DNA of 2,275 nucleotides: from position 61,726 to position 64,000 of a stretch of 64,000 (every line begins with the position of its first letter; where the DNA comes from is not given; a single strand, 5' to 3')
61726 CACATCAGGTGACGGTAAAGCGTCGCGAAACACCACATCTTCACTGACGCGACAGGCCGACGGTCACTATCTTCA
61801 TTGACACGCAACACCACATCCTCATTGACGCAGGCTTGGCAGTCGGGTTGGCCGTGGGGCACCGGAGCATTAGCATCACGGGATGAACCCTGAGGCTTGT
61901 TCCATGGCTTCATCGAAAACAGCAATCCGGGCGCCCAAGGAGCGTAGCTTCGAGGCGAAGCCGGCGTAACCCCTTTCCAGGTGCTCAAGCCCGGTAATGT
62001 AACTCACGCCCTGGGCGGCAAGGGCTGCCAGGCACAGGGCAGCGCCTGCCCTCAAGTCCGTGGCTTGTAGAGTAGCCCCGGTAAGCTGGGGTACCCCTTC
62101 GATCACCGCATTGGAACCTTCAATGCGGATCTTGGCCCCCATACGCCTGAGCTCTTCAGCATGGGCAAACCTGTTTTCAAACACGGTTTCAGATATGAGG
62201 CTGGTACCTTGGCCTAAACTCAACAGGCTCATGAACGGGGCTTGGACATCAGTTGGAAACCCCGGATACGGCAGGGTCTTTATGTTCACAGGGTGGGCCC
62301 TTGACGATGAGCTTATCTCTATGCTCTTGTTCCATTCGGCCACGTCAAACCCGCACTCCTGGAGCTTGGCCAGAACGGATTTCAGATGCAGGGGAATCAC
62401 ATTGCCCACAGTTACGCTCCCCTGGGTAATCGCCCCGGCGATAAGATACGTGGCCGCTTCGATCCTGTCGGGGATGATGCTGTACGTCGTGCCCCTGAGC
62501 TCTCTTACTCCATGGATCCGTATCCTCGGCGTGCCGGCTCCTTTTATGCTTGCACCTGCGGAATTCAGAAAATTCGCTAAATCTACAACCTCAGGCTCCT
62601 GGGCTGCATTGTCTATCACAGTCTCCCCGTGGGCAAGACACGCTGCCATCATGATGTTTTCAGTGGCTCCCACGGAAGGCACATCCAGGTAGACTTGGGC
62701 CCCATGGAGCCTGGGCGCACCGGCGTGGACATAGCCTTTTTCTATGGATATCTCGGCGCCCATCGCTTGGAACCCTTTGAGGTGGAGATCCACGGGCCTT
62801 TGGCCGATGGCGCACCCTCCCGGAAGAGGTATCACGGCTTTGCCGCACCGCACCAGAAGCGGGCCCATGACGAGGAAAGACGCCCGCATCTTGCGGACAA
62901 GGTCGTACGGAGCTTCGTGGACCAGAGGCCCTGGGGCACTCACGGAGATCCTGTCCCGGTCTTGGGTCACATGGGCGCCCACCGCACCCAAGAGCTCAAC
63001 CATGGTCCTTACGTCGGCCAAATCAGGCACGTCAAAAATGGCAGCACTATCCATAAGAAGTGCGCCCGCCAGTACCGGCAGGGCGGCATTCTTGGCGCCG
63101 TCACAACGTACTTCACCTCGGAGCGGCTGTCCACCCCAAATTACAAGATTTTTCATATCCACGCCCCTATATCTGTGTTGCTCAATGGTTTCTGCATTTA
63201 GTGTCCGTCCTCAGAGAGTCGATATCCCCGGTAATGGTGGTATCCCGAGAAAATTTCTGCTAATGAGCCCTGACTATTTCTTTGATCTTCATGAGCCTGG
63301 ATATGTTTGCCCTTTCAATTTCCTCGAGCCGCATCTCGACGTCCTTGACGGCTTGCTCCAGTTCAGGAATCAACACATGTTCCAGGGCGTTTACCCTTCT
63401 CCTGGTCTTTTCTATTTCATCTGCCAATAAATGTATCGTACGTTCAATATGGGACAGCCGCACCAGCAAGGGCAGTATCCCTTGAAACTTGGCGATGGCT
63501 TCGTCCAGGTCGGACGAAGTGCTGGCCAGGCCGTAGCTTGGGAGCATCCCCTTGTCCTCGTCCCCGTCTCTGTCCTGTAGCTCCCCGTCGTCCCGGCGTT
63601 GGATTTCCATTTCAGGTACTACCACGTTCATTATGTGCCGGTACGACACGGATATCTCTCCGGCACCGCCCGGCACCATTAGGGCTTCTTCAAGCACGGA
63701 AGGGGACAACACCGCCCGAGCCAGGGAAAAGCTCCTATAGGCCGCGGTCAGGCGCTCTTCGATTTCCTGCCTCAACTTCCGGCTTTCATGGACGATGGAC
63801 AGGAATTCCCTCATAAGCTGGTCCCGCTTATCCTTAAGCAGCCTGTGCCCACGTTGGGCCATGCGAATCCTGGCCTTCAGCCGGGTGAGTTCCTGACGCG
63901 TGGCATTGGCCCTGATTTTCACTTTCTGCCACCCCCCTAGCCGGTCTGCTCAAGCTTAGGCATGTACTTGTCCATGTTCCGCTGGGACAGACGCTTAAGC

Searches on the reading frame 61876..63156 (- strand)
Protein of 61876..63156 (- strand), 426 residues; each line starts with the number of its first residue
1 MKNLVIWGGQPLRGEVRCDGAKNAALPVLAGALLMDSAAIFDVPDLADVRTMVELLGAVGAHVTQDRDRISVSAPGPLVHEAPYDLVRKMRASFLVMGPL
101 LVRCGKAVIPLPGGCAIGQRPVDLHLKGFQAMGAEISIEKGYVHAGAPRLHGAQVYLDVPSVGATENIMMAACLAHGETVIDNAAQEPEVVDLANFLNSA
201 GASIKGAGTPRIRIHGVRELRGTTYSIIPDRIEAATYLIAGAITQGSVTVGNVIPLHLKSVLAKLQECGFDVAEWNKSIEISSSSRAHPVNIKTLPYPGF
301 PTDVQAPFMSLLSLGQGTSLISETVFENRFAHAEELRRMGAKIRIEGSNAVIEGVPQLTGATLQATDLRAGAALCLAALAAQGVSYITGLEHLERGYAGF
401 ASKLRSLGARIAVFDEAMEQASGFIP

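Call 43: find_encoding_contigs(protein=window:61876-63156:-, flank=10000, max_places=8)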
Protein window:61876-63156:- (426 aa): 15 contigs read that carry it; 8 places shown.
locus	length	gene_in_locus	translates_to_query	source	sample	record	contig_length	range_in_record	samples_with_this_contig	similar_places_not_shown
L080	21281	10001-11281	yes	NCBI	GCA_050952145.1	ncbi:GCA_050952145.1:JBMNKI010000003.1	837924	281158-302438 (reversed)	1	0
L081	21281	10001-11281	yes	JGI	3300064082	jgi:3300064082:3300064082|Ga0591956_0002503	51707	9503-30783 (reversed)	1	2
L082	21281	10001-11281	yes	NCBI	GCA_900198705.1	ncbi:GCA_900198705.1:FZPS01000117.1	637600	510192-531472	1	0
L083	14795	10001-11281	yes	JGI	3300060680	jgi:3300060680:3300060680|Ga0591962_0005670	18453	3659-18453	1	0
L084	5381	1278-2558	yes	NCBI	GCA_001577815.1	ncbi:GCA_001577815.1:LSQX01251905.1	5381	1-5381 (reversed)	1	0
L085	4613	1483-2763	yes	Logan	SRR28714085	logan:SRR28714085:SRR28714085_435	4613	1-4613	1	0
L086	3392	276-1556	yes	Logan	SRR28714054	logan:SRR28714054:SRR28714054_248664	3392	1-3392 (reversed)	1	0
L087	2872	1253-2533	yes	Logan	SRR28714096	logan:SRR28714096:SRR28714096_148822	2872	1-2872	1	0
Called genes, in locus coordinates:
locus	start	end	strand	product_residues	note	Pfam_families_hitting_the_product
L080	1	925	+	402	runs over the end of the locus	PF02350:Epimerase_2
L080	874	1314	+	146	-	-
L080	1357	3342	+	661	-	PF01496:V_ATPase_I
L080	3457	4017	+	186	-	PF00137:ATP-synt_C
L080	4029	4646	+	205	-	PF01991:vATP-synt_E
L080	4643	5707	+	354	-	PF01992:vATP-synt_AC39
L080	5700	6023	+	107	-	PF01990:ATP-synt_F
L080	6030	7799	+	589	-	PF02874:ATP-synt_ab_N, PF16886:ATP-synt_ab_Xtn, PF00006:ATP-synt_ab, PF22919:ATP-synt_VA_C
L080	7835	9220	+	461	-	PF02874:ATP-synt_ab_N, PF00006:ATP-synt_ab, PF22919:ATP-synt_VA_C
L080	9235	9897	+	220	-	PF01813:ATP-synt_D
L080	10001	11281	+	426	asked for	PF00275:EPSP_synthase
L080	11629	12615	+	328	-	PF08486:SpoIID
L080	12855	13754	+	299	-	PF01551:Peptidase_M23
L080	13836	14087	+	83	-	PF12116:SpoIIID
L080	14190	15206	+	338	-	PF00022:Actin (faint), PF06723:MreB_Mbl, PF00012:HSP70, PF14450:FtsA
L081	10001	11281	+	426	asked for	PF00275:EPSP_synthase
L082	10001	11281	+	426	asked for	PF00275:EPSP_synthase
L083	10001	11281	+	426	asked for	PF00275:EPSP_synthase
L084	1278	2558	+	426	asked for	PF00275:EPSP_synthase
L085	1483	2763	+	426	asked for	PF00275:EPSP_synthase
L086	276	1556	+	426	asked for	PF00275:EPSP_synthase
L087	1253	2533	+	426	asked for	PF00275:EPSP_synthase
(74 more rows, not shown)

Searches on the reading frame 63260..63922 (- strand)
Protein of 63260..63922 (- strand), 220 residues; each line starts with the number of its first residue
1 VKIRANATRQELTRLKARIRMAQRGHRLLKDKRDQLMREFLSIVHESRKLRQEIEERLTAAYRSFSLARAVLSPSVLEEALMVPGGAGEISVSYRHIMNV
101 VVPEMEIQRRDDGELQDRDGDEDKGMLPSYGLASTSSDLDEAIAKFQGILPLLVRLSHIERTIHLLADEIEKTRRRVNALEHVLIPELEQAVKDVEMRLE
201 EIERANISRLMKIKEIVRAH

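Call 38: find_encoding_contigs(protein=window:63260-63922:-, flank=10000, max_places=3)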
Protein window:63260-63922:- (220 aa): no gene with exactly this product is on record in the collection.

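Call 41: find_encoding_contigs(protein=window:63263-63922:-, flank=10000, max_places=3)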
Protein seq(220 aa) (220 aa): no gene with exactly this product is on record in the collection.
